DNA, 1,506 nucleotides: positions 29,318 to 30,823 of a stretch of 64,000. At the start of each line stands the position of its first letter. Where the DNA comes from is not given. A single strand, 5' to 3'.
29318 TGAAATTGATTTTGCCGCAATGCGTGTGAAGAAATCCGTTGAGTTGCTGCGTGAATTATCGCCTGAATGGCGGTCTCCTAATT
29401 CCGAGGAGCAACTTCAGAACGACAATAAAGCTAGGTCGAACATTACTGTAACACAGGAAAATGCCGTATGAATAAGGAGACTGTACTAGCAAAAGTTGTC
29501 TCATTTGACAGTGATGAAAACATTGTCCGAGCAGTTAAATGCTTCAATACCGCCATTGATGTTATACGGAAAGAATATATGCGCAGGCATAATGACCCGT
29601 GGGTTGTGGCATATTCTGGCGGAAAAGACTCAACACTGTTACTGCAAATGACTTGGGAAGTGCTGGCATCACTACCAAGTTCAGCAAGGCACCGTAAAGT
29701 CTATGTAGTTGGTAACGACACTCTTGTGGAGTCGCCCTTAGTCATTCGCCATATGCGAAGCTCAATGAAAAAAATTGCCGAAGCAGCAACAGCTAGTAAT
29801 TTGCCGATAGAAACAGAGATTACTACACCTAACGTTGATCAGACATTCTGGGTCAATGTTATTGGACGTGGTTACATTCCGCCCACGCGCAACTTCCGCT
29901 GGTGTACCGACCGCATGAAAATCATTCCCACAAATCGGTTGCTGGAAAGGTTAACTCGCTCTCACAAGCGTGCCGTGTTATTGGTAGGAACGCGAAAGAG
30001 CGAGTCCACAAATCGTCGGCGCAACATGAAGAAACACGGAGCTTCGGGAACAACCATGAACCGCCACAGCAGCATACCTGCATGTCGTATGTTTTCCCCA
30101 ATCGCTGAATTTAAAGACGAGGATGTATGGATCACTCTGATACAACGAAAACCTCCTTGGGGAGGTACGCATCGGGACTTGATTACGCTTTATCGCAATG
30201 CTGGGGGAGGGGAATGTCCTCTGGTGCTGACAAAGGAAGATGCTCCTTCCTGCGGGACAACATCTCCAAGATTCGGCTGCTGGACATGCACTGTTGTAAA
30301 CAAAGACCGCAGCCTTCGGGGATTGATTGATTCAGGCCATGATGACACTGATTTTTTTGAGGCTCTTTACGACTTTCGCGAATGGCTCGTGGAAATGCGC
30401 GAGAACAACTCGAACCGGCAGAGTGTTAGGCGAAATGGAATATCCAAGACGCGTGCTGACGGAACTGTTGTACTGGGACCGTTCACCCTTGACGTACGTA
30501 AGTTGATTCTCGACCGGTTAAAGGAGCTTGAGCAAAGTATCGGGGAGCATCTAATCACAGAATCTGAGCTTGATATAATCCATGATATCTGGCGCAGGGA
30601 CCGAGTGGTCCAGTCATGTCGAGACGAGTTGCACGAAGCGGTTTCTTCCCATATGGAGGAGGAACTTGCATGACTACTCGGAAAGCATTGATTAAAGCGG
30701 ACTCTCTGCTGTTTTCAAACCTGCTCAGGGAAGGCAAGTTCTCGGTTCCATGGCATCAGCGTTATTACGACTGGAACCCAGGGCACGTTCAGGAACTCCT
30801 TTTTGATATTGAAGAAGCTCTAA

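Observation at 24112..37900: Accessory island between uvrA and glyA: an IS graveyard followed by the candidate defence operon and an AT-rich tail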

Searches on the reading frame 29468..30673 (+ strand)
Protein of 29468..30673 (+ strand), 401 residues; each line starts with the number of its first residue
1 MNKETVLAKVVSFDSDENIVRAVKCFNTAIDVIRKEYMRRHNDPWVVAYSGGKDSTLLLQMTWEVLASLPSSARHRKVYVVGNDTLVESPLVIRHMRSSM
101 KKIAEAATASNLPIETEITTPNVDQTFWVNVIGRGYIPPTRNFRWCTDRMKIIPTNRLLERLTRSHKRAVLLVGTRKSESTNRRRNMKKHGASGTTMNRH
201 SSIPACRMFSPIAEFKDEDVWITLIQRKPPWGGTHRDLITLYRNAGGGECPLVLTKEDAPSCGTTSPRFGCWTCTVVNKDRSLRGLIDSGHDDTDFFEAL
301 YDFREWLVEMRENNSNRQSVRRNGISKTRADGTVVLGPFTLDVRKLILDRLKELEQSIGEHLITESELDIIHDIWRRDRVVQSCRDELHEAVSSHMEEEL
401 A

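Call 3: search_protein_families(library=pfam, proteins=[window:29468-30673:+], max_evalue=0.01)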
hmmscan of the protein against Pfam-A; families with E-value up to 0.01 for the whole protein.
window:29468-30673:+ (401 aa): 1 family
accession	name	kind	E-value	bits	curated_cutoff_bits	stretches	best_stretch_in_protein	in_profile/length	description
PF01507.26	PAPS_reduct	-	8.6e-09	36.1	22.5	1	46-231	3-156/175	Phosphoadenosine phosphosulfate reductase domain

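Call 5: search_protein_families(library=padloc, proteins=[window:29468-30673:+], max_evalue=0.01)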
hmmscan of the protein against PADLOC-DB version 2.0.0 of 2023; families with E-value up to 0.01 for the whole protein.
window:29468-30673:+ (401 aa): 7 families
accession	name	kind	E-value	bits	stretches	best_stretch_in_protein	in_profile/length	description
PDLC02662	DndC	-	1.2e-115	385.3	1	25-398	10-392/481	DndC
PDLC02661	DndC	-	1.1e-111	372.1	1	27-400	8-392/468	DndC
PDLC02659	DndC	-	3.1e-67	225.6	2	40-224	26-210/586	DndC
PDLC02660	DndC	-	3.1e-67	225.6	2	40-224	26-210/586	DndC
PDLC03333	MTase_II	-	1.5e-66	223.1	1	41-391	41-414/544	Type II methyltransferase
PDLC02510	BrxP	-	1.9e-14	50.9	1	27-225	115-291/779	BrxP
PDLC02782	SspD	-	6e-06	24.2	1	81-181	31-120/277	SspD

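Call 6: search_protein_families(library=ncbifam, proteins=[window:29468-30673:+], max_evalue=0.01)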
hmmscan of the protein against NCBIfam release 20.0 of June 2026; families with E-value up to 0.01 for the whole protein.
window:29468-30673:+ (401 aa): 9 families
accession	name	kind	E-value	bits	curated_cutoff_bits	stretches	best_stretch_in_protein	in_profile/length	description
NF005316.0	PRK06850.1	equivalog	4.8e-119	398.4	536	1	26-400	14-395/505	hypothetical protein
TIGR03183.1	DNA_S_dndC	equivalog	3.8e-104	349.1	290.4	1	33-375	5-361/447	DNA phosphorothioation system sulfurtransferase DndC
NF010367.0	PRK13795.1-2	equivalog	1.3e-12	47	456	1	26-230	227-398/584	hypothetical protein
NF010366.0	PRK13795.1-1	equivalog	2.4e-11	42.5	745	1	27-228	249-424/667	hypothetical protein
NF010369.0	PRK13795.1-4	equivalog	1.3e-09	36.9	1086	1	28-228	238-409/633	hypothetical protein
NF010368.0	PRK13795.1-3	equivalog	2.3e-09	36.1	588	1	25-231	231-404/635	hypothetical protein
NF006351.0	PRK08576.1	equivalog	3.1e-09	35.9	290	1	17-185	208-348/436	hypothetical protein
NF006327.0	PRK08557.1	equivalog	3.4e-08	32.7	366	1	23-222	160-329/415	hypothetical protein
TIGR00268.2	TIGR00268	equivalog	0.0015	17.8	150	1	43-68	14-39/259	ATP-dependent sacrificial sulfur transferase LarE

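Call 30: find_homologous_proteins(query=window:29468-30673:+, max_evalue=1e-30)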
Query window:29468-30673:+ (401 aa): 7217 proteins with E <= 1e-30 among 8000 candidates; the best 120 are listed.
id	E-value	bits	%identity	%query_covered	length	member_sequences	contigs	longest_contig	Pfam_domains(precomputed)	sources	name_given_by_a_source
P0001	7.0e-257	869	94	100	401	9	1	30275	PF01507.26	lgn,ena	-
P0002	2.4e-241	818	88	99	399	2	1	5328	PF01507.26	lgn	-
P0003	1.7e-240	815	88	98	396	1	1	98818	PF01507.26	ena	-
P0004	3.0e-240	815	87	100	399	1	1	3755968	PF01507.26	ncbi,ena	-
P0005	4.6e-240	814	89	98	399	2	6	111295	PF01507.26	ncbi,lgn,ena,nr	ncbi:MAG: DNA phosphorothioation system sulfurtransferase DndC [Candidatus Dadabacteria bacterium]|n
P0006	1.1e-239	813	89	98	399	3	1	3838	PF01507.26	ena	-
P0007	3.8e-238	808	86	100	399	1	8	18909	PF01507.26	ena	-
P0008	3.2e-237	805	88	98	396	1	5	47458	PF01507.26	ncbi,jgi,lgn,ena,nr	ncbi:MAG: DNA phosphorothioation system sulfurtransferase DndC [Bacteroidetes bacterium]|nr:DNA phos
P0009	4.6e-235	798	85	100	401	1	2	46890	PF01507.26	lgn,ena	-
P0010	5.6e-233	791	84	100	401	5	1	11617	PF01507.26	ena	-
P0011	6.5e-233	791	83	100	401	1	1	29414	PF01507.26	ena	-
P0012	9.0e-233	790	83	100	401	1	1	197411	PF01507.26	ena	-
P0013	8.8e-232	787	84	100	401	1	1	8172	PF01507.26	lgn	-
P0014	1.1e-231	786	85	98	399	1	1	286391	PF01507.26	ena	-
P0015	1.9e-231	786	86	98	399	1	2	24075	PF01507.26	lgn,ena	-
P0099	5.8e-180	616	65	99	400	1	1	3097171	PF01507.26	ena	-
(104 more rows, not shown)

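Call 31: find_encoding_contigs(protein=P0001, flank=10000, max_places=3)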
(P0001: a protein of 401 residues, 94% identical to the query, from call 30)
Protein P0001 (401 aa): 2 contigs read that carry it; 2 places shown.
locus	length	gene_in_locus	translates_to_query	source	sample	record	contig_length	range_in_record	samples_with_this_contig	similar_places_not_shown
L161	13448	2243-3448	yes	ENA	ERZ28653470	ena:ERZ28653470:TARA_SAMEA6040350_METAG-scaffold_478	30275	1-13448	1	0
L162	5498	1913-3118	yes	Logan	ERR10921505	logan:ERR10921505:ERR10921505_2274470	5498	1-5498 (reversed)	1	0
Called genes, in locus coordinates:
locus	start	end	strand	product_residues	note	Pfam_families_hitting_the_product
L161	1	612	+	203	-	?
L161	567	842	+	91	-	-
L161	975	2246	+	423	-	PF00266:Aminotran_5, PF01053:Cys_Met_Meta_PP (weak), PF01041:DegT_DnrJ_EryC1 (weak)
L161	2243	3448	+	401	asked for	PF01507:PAPS_reduct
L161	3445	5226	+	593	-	PF03235:GmrSD_N, PF07510:GmrSD_C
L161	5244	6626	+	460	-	PF04851:ResIII (weak), PF00176:SNF2-rel_dom, PF00270:DEAD, PF00176:SNF2-rel_dom, PF00271:Helicase_C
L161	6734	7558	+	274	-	PF02195:ParB_N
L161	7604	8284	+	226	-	PF17762:HTH_ParB (weak)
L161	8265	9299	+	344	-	-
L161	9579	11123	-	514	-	PF02541:Ppx-GppA, PF21697:Ppx_C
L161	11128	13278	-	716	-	PF13089:PP_kinase_N, PF02503:PP_kinase, PF17941:PP_kinase_C_1, PF13091:PLDc_2 (faint), PF13090:PP_kinase_C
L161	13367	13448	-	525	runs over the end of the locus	PF01928:CYTH, PF05235:CHAD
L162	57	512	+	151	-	-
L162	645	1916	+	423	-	PF00266:Aminotran_5, PF01053:Cys_Met_Meta_PP (weak), PF01041:DegT_DnrJ_EryC1 (weak)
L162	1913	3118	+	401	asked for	PF01507:PAPS_reduct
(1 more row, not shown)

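Call 32: find_encoding_contigs(protein=P0005, flank=10000, max_places=3)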
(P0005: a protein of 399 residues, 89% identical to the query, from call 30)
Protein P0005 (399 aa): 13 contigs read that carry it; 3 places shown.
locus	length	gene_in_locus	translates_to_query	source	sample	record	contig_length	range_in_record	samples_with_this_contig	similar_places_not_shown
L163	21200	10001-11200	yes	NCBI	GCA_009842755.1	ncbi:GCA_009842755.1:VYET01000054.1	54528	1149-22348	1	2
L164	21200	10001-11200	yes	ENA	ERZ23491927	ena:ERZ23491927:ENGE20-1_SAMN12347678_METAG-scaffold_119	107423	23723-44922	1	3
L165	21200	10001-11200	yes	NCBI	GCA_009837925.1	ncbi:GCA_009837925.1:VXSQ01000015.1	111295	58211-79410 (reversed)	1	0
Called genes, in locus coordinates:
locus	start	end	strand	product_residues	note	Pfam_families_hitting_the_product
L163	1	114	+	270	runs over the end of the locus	PF13460:NAD_binding_10 (weak)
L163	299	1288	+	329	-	PF01695:IstB_IS21 (weak), PF02562:PhoH, PF13604:AAA_30 (faint), PF13245:AAA_19 (weak)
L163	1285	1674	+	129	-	-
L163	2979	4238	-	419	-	PF13393:tRNA-synt_His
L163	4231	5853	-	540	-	PF00389:2-Hacid_dh, PF02826:2-Hacid_dh_C, PF00670:AdoHcyase_NAD (weak), PF19304:PGDH_inter, PF01842:ACT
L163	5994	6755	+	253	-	PF00902:TatC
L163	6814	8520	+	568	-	PF00501:AMP-binding, PF13193:AMP-binding_C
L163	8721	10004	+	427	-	PF00266:Aminotran_5, PF01053:Cys_Met_Meta_PP (weak)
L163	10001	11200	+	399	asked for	PF01507:PAPS_reduct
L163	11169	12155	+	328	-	PF03235:GmrSD_N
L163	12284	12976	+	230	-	PF07510:GmrSD_C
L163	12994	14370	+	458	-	PF04851:ResIII, PF00176:SNF2-rel_dom, PF00270:DEAD, PF00271:Helicase_C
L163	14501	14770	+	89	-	PF02195:ParB_N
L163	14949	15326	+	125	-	-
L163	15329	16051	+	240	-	PF17762:HTH_ParB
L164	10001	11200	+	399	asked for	PF01507:PAPS_reduct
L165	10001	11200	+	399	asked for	PF01507:PAPS_reduct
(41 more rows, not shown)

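Call 33: find_encoding_contigs(protein=P0004, flank=10000, max_places=2)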
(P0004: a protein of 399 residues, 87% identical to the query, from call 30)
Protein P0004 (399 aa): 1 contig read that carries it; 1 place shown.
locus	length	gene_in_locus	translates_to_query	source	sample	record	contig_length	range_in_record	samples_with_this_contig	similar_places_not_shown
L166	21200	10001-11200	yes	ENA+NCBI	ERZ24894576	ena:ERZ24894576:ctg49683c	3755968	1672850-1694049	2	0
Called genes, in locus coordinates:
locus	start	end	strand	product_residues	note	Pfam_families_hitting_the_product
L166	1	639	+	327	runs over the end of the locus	PF02779:Transket_pyr, PF02780:Transketolase_C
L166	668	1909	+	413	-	PF00364:Biotin_lipoyl, PF25997:BSH_YhbJ, PF02817:E3_binding, PF00198:2-oxoacid_dh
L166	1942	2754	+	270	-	PF00149:Metallophos, PF12850:Metallophos_2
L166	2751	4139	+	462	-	PF07470:Glyco_hydro_88 (weak)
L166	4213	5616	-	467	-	PF00884:Sulfatase, PF01663:Phosphodiest (faint), PF16347:SGSH_C, PF14707:Sulfatase_C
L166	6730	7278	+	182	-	-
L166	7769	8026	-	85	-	-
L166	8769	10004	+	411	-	PF00266:Aminotran_5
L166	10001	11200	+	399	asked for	PF01507:PAPS_reduct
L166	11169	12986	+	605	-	PF03235:GmrSD_N, PF07510:GmrSD_C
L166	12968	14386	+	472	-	PF04851:ResIII (weak), PF00176:SNF2-rel_dom, PF00270:DEAD, PF00271:Helicase_C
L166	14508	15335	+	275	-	PF02195:ParB_N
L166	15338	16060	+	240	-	PF17762:HTH_ParB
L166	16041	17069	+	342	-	-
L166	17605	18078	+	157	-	PF13588:HSDR_N_2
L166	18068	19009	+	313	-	PF00459:Inositol_P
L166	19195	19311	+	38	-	-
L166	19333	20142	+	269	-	PF13338:AbiEi_4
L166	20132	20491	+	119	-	PF08843:AbiEii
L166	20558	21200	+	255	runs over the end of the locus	PF08843:AbiEii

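Call 34: find_encoding_contigs(protein=P0008, flank=10000, max_places=2)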
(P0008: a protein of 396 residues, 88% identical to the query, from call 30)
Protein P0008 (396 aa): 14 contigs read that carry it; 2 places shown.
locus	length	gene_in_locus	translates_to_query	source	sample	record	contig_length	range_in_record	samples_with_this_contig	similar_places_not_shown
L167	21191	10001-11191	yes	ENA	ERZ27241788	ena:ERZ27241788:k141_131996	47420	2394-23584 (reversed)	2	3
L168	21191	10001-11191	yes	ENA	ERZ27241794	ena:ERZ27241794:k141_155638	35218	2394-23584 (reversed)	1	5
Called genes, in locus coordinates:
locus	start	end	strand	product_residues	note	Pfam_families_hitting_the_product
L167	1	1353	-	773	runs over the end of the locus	PF00930:DPPIV_N, PF26549:Tricorn_N (faint), PF00326:Peptidase_S9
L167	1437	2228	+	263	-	-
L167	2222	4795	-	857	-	PF11897:DUF3417, PF00343:Phosphorylase, PF28476:GlgP_C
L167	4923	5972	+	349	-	PF17396:DUF1611_N, PF07755:DUF1611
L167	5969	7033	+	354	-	PF02746:MR_MLE_N, PF13378:MR_MLE_C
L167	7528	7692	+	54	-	-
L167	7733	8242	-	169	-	PF00574:CLP_protease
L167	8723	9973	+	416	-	PF00266:Aminotran_5, PF01053:Cys_Met_Meta_PP (weak)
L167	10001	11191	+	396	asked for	PF01507:PAPS_reduct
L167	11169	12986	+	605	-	PF03235:GmrSD_N, PF07510:GmrSD_C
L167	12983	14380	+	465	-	PF04851:ResIII (weak), PF00176:SNF2-rel_dom, PF00270:DEAD, PF00176:SNF2-rel_dom, PF00271:Helicase_C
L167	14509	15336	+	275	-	PF02195:ParB_N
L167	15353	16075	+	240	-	PF17762:HTH_ParB (weak)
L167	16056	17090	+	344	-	-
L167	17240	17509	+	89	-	PF13378:MR_MLE_C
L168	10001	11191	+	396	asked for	PF01507:PAPS_reduct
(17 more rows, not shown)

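Call 46: search_solved_structures(query=window:29468-30673:+, max_evalue=0.001)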
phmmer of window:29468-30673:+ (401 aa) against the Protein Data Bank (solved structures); distinct sequences matched with E-value up to 0.001: 0.

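Call 58: search_solved_structures(query=A1, max_evalue=0.01)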
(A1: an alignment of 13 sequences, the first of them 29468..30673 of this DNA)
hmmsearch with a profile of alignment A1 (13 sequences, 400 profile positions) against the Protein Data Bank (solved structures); distinct sequences matched with E-value up to 0.01: 0.

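Call 80: predict_structure(alignment_id=A1)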
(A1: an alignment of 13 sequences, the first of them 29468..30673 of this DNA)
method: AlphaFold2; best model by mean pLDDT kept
length: 401 residues; sequences in the alignment: 13
mean_pLDDT: 59.2   pTM: 0.54
mean pLDDT of the five models: 59.2, 55.1, 53.7, 50.2, 44.4
residues with pLDDT >= 90: 24; 70-90: 96; 50-70: 148; < 50: 133
segments of 3 or more residues with pLDDT < 50: 1-13, 85-91, 121-153, 177-183, 236-291, 320-326, 369-371
pLDDT, mean of each block of 10 residues (from residue 1): 29 56 85 88 79 72 92 88 50 64 89 80 35 27 26 59 85 55 51 65 70 70 67 56 32 32 31 36 42 59 59 58 51 60 67 69 50 59 69 57 44
secondary structure, 60 per line:
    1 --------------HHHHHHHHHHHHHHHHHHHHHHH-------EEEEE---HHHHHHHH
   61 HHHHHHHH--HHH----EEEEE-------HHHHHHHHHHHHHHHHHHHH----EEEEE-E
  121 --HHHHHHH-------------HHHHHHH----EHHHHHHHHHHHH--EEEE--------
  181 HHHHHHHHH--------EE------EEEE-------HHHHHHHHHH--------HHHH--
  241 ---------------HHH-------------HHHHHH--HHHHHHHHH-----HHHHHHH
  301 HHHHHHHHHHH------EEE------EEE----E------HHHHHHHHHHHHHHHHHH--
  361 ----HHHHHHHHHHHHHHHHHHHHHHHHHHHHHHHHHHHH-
elements in order: H15-37 E45-49 H53-68 E78-82 H90-109 E114-118 H123-129 H143-149 H155-166 E169-172 H181-189 E206-209 H217-226 H235-238 H272-277 H280-288 H294-311 E318-320 E327-329 H341-358 H365-400

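Call 84: fold_search(model_id=the predicted structure, library=pdb)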
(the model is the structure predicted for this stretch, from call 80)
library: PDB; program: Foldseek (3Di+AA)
matches with E <= 10: 1133; with E <= 0.001: 34
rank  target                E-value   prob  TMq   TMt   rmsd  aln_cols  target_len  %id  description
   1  6scy_B                6.1e-06  1.00  0.29  0.37  14.7       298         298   12  U34-tRNA thiolase NcsA from Methanococcus maripaludis with its [4Fe-4S] cluster (released 2020-08-26)
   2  5ztb_A                1.2e-05  1.00  0.31  0.39  18.6       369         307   14  Structure of Sulfurtransferase (released 2019-06-12)
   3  8ron_B                1.7e-05  1.00  0.31  0.27   7.4       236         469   13  Crystal structure of human FAD synthase, isoform 2 (released 2024-04-10)
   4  5ztb_B                2.2e-05  1.00  0.29  0.35  19.1       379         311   13  Structure of Sulfurtransferase (released 2019-06-12)
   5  8ron_D                2.5e-05  1.00  0.32  0.28   7.5       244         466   12  Crystal structure of human FAD synthase, isoform 2 (released 2024-04-10)
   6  6scy_A                2.6e-05  1.00  0.30  0.38  14.6       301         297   13  U34-tRNA thiolase NcsA from Methanococcus maripaludis with its [4Fe-4S] cluster (released 2020-08-26)
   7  8rom                  3.1e-05  1.00  0.32  0.61   5.2       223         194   13  Crystal structure of human FAD synthase PAPS domain in complex with FAD (released 2024-04-10)
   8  5b4f                  4.7e-05  1.00  0.30  0.39  15.0       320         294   15  Sulfur Transferase TtuA in complex with iron sulfur cluster (released 2017-05-10)
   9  8ron_A                6.2e-05  1.00  0.32  0.28   7.3       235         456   12  Crystal structure of human FAD synthase, isoform 2 (released 2024-04-10)
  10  5gha_A                6.2e-05  1.00  0.30  0.37  18.9       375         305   13  Sulfur Transferase TtuA in complex with Sulfur Carrier TtuB (released 2017-05-03)
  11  8ron_C                8.6e-05  1.00  0.31  0.27   7.2       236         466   13  Crystal structure of human FAD synthase, isoform 2 (released 2024-04-10)
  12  5gha_C                9.1e-05  1.00  0.30  0.37  19.1       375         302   13  Sulfur Transferase TtuA in complex with Sulfur Carrier TtuB (released 2017-05-03)
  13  5ztb_C                1.5e-04  1.00  0.29  0.36  18.4       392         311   14  Structure of Sulfurtransferase (released 2019-06-12)
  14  4f4h_B                1.6e-04  1.00  0.30  0.24  23.1       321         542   12  Crystal structure of a Glutamine dependent NAD+ synthetase from Burkholderia thailandensis (released 2012-08-08)
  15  3n05_B                1.8e-04  1.00  0.29  0.22  16.7       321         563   14  CRYSTAL STRUCTURE OF NH3-DEPENDENT NAD+ SYNTHETASE FROM STREPTOMYCES AVERMITILIS (released 2010-07-07)
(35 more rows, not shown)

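Call 86: find_encoding_contigs(protein=P0099, flank=10000, max_places=2)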
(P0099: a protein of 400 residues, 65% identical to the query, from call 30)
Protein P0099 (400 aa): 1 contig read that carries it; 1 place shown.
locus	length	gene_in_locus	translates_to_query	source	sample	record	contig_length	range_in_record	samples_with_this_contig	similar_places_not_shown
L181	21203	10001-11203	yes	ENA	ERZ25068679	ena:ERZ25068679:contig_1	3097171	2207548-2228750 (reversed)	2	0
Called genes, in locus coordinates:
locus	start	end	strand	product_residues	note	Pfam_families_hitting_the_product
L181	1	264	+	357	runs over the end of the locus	PF02445:NadA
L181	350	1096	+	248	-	PF20772:TACO1_YebC_N, PF01709:Transcrip_reg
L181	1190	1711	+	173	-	PF02075:RuvC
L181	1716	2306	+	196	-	PF01330:RuvA_N, PF00633:HHH (faint), PF14520:HHH_5, PF21176:RecR_HhH (faint), PF07499:RuvA_C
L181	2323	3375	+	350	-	PF05496:RuvB_N, PF00004:AAA, PF07728:AAA_5 (faint), PF17864:AAA_lid_4, PF05491:WHD_RuvB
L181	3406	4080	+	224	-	PF01618:MotA_ExbB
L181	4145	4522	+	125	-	PF02472:ExbD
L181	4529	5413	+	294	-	PF13103:TonB_2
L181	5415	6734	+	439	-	PF04052:TolB_N, PF26550:Tricorn_2nd, PF07676:PD40 (weak), PF25174:Beta-prop_THOC3 (weak), PF07676:PD40 (weak), PF26550:Tricorn_2nd, PF07676:PD40, PF26549:Tricorn_N, +3 more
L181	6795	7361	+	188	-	PF00691:OmpA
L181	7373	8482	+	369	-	PF13428:TPR_14 (faint), PF16331:TolA_bind_tri, PF13174:TPR_6 (faint), PF13525:YfiO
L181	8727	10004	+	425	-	PF00266:Aminotran_5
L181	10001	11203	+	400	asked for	PF01507:PAPS_reduct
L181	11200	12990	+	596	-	PF03235:GmrSD_N, PF07510:GmrSD_C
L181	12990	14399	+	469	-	PF00176:SNF2-rel_dom, PF00270:DEAD, PF04851:ResIII, PF00271:Helicase_C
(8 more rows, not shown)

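Call 98: find_related_loci(query=A1, collection=viral_contigs, flank=10000)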
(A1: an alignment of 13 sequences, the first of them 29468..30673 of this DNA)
Query A1 (401 aa) in viral_contigs; peptide patterns used: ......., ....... (x = any residue, [..] = any of these).
52 stretches matched a pattern; 2 encode a relative of the query (tblastn E <= 1e-3); 2 distinct loci.
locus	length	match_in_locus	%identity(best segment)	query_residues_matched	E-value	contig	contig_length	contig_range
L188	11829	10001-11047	50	26-378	8e-118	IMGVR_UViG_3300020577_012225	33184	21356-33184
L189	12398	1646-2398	27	29-307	5e-13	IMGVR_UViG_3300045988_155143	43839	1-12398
